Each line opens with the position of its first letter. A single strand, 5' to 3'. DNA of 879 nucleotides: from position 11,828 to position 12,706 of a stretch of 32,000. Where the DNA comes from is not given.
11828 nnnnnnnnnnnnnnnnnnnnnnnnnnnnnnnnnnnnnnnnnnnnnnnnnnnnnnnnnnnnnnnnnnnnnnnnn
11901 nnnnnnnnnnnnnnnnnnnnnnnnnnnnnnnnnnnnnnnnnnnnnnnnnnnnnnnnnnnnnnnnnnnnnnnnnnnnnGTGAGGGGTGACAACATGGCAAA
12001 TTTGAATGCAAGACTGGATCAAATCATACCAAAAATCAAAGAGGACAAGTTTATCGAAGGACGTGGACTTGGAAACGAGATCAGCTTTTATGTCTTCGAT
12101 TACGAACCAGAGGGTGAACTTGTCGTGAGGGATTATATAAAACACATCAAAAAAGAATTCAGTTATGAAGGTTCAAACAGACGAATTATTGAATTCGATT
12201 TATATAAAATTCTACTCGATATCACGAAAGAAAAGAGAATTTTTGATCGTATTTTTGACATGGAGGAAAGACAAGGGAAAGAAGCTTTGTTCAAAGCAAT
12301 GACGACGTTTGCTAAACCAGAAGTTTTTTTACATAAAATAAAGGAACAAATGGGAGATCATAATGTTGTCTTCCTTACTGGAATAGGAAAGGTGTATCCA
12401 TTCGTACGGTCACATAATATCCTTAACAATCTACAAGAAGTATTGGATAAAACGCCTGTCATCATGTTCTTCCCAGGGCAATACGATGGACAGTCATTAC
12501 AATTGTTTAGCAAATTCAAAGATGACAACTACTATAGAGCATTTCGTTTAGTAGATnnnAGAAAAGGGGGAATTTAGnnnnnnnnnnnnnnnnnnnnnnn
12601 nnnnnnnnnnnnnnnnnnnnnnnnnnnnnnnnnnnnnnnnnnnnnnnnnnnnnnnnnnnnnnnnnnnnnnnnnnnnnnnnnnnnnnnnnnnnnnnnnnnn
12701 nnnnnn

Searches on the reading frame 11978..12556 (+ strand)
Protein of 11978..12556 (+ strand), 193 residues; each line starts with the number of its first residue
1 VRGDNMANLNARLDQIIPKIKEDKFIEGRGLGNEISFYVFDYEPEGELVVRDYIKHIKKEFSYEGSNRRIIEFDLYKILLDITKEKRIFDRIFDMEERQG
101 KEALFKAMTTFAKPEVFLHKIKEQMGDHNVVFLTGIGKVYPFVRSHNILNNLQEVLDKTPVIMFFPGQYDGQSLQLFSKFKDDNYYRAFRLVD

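Call 18: search_protein_families(library=pfam, proteins=[window:11978-12556:+], max_evalue=0.001)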
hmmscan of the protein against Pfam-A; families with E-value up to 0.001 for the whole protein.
window:11978-12556:+ (193 aa): 1 family
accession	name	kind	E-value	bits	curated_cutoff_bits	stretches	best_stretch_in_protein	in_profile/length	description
PF08747.16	BrxB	-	1.9e-46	157.6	26.8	1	71-191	1-124/124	BREX protein BrxB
